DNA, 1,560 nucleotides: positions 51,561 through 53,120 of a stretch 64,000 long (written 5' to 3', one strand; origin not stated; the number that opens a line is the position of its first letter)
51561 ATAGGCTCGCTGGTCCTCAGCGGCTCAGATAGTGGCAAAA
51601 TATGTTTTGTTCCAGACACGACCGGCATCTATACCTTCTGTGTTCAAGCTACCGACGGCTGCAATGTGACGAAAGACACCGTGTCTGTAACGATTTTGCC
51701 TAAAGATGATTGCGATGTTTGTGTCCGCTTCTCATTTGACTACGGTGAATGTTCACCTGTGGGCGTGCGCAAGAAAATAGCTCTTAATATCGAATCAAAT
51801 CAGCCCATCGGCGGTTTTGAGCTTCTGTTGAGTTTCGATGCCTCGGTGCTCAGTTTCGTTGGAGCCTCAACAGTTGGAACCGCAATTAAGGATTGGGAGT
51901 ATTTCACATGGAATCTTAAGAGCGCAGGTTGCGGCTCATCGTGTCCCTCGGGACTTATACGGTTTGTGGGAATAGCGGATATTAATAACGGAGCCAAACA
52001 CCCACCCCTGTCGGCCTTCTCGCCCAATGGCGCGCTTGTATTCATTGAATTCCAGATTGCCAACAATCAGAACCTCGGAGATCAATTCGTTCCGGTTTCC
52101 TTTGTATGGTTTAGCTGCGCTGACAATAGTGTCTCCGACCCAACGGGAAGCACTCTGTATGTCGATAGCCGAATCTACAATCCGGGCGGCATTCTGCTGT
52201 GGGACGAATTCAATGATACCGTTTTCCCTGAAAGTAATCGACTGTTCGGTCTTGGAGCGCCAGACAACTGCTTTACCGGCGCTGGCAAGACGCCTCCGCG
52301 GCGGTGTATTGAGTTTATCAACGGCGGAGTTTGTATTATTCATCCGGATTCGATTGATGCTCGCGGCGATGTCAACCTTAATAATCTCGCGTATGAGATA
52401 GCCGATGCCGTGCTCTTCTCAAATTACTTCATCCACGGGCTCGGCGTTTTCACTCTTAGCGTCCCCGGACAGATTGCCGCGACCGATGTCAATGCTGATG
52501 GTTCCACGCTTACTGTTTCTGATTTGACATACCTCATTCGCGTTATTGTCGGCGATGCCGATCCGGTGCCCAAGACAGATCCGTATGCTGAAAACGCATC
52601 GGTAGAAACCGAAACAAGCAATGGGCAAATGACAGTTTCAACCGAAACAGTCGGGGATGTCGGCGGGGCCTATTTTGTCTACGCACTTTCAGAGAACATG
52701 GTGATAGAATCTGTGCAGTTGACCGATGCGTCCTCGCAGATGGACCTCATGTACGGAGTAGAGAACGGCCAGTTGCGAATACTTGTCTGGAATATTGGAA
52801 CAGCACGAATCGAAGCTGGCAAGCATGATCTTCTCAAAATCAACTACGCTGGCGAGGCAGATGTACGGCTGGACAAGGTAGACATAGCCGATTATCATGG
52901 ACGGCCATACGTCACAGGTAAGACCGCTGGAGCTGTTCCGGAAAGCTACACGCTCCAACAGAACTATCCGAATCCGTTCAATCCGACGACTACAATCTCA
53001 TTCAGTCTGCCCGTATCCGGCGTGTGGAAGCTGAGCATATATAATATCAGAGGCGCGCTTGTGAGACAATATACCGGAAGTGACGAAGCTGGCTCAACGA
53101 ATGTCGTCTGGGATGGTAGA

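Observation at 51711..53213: Cohesin-like and dockerin-like modules occur together on the T9SS-anchored tail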

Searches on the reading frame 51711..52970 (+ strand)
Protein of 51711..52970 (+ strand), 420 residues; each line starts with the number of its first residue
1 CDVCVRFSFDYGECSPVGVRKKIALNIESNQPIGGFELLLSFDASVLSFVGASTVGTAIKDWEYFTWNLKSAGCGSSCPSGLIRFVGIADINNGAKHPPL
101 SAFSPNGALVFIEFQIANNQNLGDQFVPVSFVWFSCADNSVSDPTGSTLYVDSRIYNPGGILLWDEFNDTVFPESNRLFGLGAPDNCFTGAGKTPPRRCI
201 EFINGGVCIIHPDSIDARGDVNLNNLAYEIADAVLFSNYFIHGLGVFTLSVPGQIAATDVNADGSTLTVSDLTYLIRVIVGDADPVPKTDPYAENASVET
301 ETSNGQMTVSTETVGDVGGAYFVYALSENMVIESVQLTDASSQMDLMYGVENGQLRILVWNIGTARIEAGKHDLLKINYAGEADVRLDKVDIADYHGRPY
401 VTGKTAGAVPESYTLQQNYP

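Call 9: search_solved_structures(query=window:51711-52970:+, max_evalue=10, show_alignments=3)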
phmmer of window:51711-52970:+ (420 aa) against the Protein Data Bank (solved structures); distinct sequences matched with E-value up to 10: 3.
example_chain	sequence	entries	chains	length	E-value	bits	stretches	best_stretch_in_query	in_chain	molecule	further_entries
9p6i_A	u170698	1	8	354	0.012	17.7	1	289-376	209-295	histidine kinase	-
3o9n_A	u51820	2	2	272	0.33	12.9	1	154-182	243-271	Haementhin | Xylanase and alpha-amylase inhibitor protein isoform III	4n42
8fre_A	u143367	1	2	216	2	10.3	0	171-206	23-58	RBL4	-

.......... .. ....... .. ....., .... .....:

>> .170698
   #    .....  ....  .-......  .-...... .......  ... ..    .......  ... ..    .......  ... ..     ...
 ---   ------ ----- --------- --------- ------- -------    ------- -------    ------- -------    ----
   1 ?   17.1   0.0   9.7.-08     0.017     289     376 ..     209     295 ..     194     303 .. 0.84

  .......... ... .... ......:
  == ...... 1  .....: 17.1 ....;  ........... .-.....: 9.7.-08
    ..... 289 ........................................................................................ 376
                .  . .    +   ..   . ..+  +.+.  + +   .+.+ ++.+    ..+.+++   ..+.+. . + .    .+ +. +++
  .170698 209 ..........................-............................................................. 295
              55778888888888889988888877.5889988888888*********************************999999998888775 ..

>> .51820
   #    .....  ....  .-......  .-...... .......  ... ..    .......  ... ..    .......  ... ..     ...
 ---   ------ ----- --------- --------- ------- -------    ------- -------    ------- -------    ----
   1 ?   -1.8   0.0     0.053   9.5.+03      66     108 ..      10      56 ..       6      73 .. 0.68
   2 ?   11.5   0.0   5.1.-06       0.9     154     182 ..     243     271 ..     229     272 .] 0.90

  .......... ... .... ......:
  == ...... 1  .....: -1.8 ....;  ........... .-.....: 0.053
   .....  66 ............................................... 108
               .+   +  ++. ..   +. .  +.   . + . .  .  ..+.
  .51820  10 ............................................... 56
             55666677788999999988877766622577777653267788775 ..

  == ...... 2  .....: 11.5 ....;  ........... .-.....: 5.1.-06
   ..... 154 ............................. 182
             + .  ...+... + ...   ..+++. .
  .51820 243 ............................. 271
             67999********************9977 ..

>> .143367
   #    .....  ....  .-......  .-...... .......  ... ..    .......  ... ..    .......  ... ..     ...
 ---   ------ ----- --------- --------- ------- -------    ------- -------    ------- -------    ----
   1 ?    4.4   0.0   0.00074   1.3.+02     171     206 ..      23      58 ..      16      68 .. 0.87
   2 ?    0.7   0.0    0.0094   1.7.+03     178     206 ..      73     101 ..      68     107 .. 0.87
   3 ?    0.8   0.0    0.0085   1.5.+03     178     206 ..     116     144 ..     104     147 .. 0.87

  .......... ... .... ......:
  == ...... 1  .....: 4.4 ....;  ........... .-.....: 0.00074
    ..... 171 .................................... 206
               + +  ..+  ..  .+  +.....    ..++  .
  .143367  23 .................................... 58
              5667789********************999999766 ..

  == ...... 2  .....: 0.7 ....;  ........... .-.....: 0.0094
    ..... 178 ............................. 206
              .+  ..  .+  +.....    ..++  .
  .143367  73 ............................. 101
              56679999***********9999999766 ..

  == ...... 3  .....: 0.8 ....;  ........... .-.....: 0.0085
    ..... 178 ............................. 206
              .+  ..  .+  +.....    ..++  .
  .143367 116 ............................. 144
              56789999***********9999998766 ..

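Call 11: find_homologous_proteins(query=window:51711-52970:+, max_evalue=0.001)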
Query window:51711-52970:+ (420 aa): 203 proteins with E <= 0.001 among 7746 candidates; the best 120 are listed.
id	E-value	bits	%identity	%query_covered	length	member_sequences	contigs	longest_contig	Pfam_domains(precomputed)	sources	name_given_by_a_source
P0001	4.0e-167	574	59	100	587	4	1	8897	PF13585.13,PF18962.8,PF13860.13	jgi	jgi:hypothetical protein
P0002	6.2e-159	547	56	100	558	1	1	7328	PF18962.8,PF13860.13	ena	-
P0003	2.5e-154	532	57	96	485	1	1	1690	PF18962.8,PF13860.13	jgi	jgi:hypothetical protein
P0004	3.4e-154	532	57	100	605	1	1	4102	PF18962.8,PF13860.13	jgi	jgi:hypothetical protein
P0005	2.4e-152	526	55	100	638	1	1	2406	PF18962.8,PF13860.13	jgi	jgi:hypothetical protein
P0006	1.9e-151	523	55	100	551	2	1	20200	PF13585.13,PF18962.8,PF13860.13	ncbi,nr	ncbi:MAG: T9SS type A sorting domain-containing protein, partial [candidate division Zixibacteria ba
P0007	2.0e-149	516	54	100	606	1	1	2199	PF18962.8,PF13860.13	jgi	-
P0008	3.8e-147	509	54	100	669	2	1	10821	PF18962.8,PF13860.13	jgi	jgi:hypothetical protein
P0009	2.9e-143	496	51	100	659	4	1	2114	PF13585.13,PF18962.8,PF13860.13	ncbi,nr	ncbi:MAG TPA: T9SS type A sorting domain-containing protein, partial [candidate division Zixibacteri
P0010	2.1e-142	493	52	99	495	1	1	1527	PF18962.8,PF13860.13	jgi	jgi:hypothetical protein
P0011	3.0e-125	436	52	87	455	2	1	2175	PF18962.8,PF13860.13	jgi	jgi:hypothetical protein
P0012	1.8e-124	434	49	100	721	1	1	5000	PF18962.8,PF13860.13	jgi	-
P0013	1.9e-116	408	45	96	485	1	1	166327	PF13585.13,PF18962.8,PF13860.13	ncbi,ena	-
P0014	3.8e-113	397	45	100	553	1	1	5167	PF18962.8,PF13860.13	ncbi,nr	ncbi:MAG: T9SS type A sorting domain-containing protein, partial [candidate division Zixibacteria ba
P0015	5.8e-111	389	43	100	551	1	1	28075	PF00963.25,PF18962.8,PF13860.13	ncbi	ncbi:MAG: FlgD immunoglobulin-like domain containing protein, partial [Candidatus Zixiibacteriota ba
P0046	1.3e-70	256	41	96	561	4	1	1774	PF13585.13,PF00963.25,PF18962.8,PF13860.13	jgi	jgi:hypothetical protein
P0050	4.4e-68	248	41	93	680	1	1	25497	PF00963.25,PF13860.13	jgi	-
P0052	1.2e-67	247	38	80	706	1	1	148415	PF00963.25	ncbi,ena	-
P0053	1.5e-67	246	36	88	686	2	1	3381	PF00963.25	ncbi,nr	ncbi:MAG: hypothetical protein KAW46_10140 [candidate division Zixibacteria bacterium]|nr:hypothetic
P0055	2.0e-67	246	36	90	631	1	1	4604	-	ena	-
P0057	9.8e-67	244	37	95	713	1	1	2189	PF00963.25,PF17803.8,PF05345.19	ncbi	ncbi:MAG: putative Ig domain-containing protein, partial [Gallionella sp.]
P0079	1.3e-62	230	37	100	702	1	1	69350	PF02494.23,PF00963.25,PF18962.8,PF13860.13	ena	-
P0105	1.1e-56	211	37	80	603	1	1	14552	PF00404.25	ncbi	-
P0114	1.6e-54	203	36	75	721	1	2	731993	PF00963.25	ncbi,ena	-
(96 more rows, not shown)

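Call 14: search_solved_structures(query=A1, max_evalue=1, show_alignments=4)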
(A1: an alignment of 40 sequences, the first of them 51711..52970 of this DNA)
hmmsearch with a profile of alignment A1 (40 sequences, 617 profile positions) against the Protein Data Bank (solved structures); distinct sequences matched with E-value up to 1: 22.
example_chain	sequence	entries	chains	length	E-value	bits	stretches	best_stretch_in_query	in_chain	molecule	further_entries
3osv_A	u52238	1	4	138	0.00028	23.2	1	544-604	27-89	Flagellar basal-body rod modification protein FlgD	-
7eh9_A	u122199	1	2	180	0.00034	22.9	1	541-605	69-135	Basal-body rod modification protein FlgD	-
7bhq_A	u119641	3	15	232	0.00045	22.5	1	541-605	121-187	Basal-body rod modification protein FlgD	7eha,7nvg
3c12_A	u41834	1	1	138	0.002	20.4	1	551-602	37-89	Flagellar protein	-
2jh2_A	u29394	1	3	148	0.0079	18.4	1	131-185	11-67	O-GLCNACASE NAGJ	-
2ozn_A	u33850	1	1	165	0.0085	18.3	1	130-185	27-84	O-GlcNAcase nagJ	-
2o4e_A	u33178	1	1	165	0.0091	18.2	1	130-185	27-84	O-GlcNAcase nagJ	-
4m03_A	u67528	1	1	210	0.011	17.9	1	11-128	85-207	Serine-rich adhesin for platelets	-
2w1n_A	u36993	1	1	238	0.02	17.1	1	132-185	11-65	O-GLCNACASE NAGJ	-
6za2_A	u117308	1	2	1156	0.022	16.9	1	535-615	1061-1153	Por secretion system protein porU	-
5m11_A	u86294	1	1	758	0.031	16.4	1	533-601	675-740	Immunoreactive 84kD antigen PG93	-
3ul4_A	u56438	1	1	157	0.075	15.2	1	137-205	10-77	Cellulosome-anchoring protein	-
4zzf_A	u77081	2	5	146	0.14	14.3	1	556-604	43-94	Flagellar basal body rod modification protein | Basal-body rod modification protein FlgD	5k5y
4zzk_A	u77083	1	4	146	0.14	14.3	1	556-604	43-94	Basal-body rod modification protein FlgD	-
4dh2_A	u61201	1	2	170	0.16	14.1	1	133-200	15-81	Cellulosome anchoring protein cohesin region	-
8glj_D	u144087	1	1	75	0.25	13.4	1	535-614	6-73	Por secretion system C-terminal sorting domain-containing protein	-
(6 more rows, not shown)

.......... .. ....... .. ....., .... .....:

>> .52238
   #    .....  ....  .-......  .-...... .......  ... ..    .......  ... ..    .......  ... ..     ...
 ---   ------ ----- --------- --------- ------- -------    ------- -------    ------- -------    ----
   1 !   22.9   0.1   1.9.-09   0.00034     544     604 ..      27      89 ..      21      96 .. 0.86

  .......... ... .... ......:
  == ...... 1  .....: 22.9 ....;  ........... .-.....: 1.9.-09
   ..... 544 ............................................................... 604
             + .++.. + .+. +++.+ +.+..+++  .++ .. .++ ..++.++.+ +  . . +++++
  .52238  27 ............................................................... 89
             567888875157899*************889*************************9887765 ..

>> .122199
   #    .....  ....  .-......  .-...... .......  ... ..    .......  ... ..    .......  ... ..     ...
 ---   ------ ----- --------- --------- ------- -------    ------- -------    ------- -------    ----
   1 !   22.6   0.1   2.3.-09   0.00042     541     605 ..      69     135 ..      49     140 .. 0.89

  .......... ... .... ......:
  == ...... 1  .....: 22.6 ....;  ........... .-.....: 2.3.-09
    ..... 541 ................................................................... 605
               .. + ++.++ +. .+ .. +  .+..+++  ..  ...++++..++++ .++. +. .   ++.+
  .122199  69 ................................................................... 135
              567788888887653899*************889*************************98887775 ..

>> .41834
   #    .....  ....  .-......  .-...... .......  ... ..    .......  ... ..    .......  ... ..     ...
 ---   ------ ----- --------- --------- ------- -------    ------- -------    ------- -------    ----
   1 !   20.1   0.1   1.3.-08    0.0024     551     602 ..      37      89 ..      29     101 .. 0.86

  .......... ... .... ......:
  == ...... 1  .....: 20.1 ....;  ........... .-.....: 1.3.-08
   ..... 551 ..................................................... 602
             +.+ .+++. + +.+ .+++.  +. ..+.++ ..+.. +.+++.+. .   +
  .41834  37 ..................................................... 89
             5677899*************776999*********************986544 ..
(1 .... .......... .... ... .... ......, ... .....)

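Call 15: search_protein_families(library=pfam, alignment_id=A1, max_evalue=0.01)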
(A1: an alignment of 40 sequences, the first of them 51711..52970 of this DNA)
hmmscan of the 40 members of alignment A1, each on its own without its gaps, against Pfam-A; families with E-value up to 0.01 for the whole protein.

A. member 1, window:51711-52970:+ (420 aa): 0 families

B. families by the number of members that match (of 40 scanned): 13 families
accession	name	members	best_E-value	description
PF18962.6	Por_Secre_tail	33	8.8e-11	Secretion system C-terminal sorting domain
PF13860.13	FlgD_ig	28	3.5e-12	FlgD Ig-like domain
PF13585.12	CHU_C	20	2.2e-07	CHU_C Type IX secretion signal domain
PF00963.24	Cohesin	14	2e-08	Cohesin domain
PF00404.24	Dockerin_1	5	2.9e-11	Dockerin type I domain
PF17963.7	Big_9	3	0.00014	Bacterial Ig domain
PF02494.22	HYR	2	1.5e-20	HYR domain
PF05345.18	He_PIG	2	2.5e-07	Putative Ig domain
PF17803.7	Cadherin_4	2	1.7e-06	Bacterial cadherin-like domain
PF23237.1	HYR_4C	1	0.00036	HYR-like domain with 4 cysteines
PF01839.29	FG-GAP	1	0.006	FG-GAP repeat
PF16403.11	Bact_surface_Ig-like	1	0.0084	Bacterial surface protein, Ig-like domain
PF02924.19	HDPD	1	0.0089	Bacteriophage lambda head decoration protein D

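Call 27: predict_structure(alignment_id=A2)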
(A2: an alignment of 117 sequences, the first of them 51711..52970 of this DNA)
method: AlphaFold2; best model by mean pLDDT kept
length: 420 residues; sequences in the alignment: 117
mean_pLDDT: 91.6   pTM: 0.79
mean pLDDT of the five models: 91.6, 91.2, 90.8, 90.2, 90.0
residues with pLDDT >= 90: 343; 70-90: 43; 50-70: 32; < 50: 2
segments of 3 or more residues with pLDDT < 50: none
pLDDT, mean of each block of 10 residues (from residue 1): 93 94 98 97 95 97 93 66 96 87 97 95 95 96 96 98 97 97 92 90 98 86 94 97 95 93 90 95 75 85 95 96 95 97 98 97 95 97 88 93 62 58
secondary structure, 60 per line:
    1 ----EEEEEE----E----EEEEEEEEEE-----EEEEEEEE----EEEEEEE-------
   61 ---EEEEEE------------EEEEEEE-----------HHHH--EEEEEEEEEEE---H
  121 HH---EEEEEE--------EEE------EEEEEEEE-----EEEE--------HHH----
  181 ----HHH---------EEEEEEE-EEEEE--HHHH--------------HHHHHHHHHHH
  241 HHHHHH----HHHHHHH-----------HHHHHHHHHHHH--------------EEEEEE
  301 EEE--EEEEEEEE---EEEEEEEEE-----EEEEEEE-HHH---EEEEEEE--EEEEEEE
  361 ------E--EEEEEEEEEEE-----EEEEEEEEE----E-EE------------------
elements in order: E5-10 E20-29 E35-42 E47-53 E64-69 E82-88 H100-103 E106-116 E126-131 E140-142 E149-156 E162-165 E197-203 E205-209 H212-215 H230-246 H251-257 H269-280 E295-303 E306-313 E317-325 E331-337 E345-351 E354-360 E370-380 E386-394

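Call 29: fold_search(model_id=the predicted structure, library=pdb)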
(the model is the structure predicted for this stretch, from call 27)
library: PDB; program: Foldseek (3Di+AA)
matches with E <= 10: 1968; with E <= 0.001: 78
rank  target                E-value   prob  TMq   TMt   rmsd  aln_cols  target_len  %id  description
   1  3l8q_D                6.2e-10  1.00  0.27  0.33  18.5       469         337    9  Structure analysis of the type II cohesin dyad from the adaptor ScaA scaffoldin of Acetivibrio cellulolyticus (released 2010-05-05)
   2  3l8q_A                8.6e-10  1.00  0.27  0.33  18.6       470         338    8  Structure analysis of the type II cohesin dyad from the adaptor ScaA scaffoldin of Acetivibrio cellulolyticus (released 2010-05-05)
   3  3l8q_B                1.1e-09  1.00  0.26  0.31  19.0       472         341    8  Structure analysis of the type II cohesin dyad from the adaptor ScaA scaffoldin of Acetivibrio cellulolyticus (released 2010-05-05)
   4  3l8q_C                1.3e-09  1.00  0.26  0.32  19.1       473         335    8  Structure analysis of the type II cohesin dyad from the adaptor ScaA scaffoldin of Acetivibrio cellulolyticus (released 2010-05-05)
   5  2xdh                  4.3e-07  1.00  0.21  0.58   9.0       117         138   16  Non-cellulosomal cohesin from the hyperthermophilic archaeon Archaeoglobus fulgidus (released 2010-05-26)
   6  5nrm_A                5.4e-07  1.00  0.27  0.73   3.1       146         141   16  Crystal structure of the sixth cohesin from Acetivibrio cellulolyticus' scaffoldin B in complex with Cel5 dockerin S51 (released 2018-01-31)
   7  3ul4_A                6.3e-07  1.00  0.26  0.72   3.0       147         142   13  Crystal structure of Coh-OlpA(Cthe_3080)-Doc918(Cthe_0918) complex: A novel type I Cohesin-Dockerin complex from Clost (released 2012-11-28)
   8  4dh2_A                9.4e-07  1.00  0.25  0.63   3.9       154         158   15  Crystal structure of Coh-OlpC(Cthe_0452)-Doc435(Cthe_0435) complex: A novel type I Cohesin-Dockerin complex from Clost (released 2012-11-28)
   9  5nrk_A                1.4e-06  1.00  0.27  0.73   3.1       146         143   16  Crystal structure of the sixth cohesin from Acetivibrio cellulolyticus' scaffoldin B in complex with Cel5 dockerin S15 (released 2018-01-31)
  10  3kcp_A                1.6e-06  1.00  0.28  0.38   6.0       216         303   14  Crystal structure of interacting Clostridium thermocellum multimodular components (released 2010-02-09)
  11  2vn6_A                1.7e-06  1.00  0.24  0.63   3.4       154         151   14  The Clostridium cellulolyticum dockerin displays a dual binding mode for its cohesin partner (released 2008-05-13)
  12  6avu_A                1.8e-06  1.00  0.21  0.12  19.1       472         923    9  Human alpha-V beta-3 Integrin (open conformation) in complex with the therapeutic antibody LM609 (released 2017-11-01)
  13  4dh2_C                1.9e-06  1.00  0.26  0.64   3.9       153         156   15  Crystal structure of Coh-OlpC(Cthe_0452)-Doc435(Cthe_0435) complex: A novel type I Cohesin-Dockerin complex from Clost (released 2012-11-28)
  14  4fl4_C                2.2e-06  1.00  0.29  0.39   4.0       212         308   15  Scaffoldin conformation and dynamics revealed by a ternary complex from the Clostridium thermocellum cellulosome (released 2012-06-27)
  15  8t2v_A                2.4e-06  1.00  0.20  0.11  14.0       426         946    6  Cryo-EM Structures of Full-length Integrin alphaIIbbeta3 in Native Lipids (released 2023-07-26)
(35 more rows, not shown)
